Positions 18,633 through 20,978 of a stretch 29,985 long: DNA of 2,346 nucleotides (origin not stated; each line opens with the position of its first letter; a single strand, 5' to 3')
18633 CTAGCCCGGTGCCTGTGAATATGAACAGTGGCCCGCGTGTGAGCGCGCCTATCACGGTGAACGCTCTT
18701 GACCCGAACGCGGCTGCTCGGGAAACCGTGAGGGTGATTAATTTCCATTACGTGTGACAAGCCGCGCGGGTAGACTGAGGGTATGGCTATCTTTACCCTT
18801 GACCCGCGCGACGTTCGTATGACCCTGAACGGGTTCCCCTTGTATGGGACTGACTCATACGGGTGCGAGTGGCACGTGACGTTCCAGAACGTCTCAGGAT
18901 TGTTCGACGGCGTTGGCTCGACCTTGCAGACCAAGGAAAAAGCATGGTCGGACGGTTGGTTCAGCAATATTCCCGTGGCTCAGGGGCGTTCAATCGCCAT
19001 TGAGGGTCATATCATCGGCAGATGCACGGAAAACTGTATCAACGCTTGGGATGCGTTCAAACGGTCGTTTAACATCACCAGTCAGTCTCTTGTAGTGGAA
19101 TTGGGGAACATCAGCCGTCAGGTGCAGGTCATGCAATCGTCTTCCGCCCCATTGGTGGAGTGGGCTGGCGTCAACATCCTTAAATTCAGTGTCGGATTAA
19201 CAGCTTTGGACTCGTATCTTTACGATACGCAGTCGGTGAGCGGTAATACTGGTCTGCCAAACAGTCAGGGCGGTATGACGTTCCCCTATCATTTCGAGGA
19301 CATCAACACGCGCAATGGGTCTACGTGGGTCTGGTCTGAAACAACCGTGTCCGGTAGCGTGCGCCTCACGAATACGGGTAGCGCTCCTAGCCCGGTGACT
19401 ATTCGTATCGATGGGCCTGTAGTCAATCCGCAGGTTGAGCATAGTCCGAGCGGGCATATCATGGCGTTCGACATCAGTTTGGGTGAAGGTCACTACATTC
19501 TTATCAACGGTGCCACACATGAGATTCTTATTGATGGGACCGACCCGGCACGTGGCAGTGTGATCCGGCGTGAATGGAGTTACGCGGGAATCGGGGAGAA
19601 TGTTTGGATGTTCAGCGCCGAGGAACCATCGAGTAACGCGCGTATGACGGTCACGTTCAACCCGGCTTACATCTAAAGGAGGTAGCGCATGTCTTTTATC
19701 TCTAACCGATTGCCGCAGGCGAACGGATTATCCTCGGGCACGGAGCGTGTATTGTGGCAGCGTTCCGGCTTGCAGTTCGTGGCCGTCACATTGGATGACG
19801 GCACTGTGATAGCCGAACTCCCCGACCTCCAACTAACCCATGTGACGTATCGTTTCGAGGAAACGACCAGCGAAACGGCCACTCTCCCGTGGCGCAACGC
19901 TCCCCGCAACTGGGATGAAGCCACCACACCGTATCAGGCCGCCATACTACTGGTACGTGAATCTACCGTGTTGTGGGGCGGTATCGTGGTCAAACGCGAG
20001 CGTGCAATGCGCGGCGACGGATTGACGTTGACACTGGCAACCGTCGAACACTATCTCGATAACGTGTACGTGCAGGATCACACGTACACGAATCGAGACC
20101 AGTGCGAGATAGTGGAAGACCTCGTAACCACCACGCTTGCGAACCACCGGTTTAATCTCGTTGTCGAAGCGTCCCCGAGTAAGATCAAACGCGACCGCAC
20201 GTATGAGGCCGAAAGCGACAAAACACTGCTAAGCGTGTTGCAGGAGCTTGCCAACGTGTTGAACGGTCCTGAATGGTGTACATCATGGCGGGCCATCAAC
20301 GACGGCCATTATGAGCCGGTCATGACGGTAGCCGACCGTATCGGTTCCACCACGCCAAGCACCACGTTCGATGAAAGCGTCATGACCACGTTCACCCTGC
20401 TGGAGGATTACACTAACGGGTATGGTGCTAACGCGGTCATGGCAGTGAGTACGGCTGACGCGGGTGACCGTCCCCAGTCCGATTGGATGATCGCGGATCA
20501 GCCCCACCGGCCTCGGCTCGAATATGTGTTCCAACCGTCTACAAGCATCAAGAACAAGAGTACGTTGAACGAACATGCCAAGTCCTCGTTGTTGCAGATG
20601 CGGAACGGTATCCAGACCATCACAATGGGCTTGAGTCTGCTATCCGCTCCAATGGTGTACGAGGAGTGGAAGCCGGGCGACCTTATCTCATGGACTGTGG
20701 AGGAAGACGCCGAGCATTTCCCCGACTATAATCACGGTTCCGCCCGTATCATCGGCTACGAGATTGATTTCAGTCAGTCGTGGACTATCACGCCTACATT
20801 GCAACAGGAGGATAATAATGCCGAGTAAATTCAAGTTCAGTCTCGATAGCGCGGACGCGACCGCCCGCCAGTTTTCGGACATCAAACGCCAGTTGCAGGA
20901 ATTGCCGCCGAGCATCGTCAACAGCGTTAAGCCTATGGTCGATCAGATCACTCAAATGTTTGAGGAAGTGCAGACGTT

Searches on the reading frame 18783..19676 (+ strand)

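Call 24: search_protein_families(library=phrogs, proteins=[window:18783-19676:+], max_evalue=0.0001)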
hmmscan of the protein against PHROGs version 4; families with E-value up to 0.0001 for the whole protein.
window:18783-19676:+ (297 aa): 3 families
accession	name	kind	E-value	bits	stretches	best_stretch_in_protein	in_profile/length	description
phrog_5577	-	tail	8.8e-23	82.1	1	25-297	27-295/295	minor tail protein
phrog_5360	-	tail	8.5e-13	49.2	1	67-296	65-291/292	minor tail protein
phrog_33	-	tail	1.2e-09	38.8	1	69-297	90-278/651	distal tail protein Dit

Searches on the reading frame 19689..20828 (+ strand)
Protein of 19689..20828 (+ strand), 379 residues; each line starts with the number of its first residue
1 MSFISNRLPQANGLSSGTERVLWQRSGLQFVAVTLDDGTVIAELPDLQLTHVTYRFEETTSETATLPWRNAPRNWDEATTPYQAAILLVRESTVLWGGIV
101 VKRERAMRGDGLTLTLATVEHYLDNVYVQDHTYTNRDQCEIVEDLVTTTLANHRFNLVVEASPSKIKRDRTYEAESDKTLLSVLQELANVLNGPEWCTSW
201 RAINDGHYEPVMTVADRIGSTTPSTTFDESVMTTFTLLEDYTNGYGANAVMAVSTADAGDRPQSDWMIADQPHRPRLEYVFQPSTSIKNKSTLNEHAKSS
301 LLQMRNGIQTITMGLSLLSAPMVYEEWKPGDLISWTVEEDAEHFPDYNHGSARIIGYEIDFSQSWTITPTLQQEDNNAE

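Call 24: search_protein_families(library=phrogs, proteins=[window:19689-20828:+], max_evalue=0.0001)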
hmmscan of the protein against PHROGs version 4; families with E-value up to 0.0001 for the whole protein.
window:19689-20828:+ (379 aa): 1 family
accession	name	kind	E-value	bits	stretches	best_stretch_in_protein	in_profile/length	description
phrog_1885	-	tail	1.2e-16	60.8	1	33-374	20-378/1033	minor tail protein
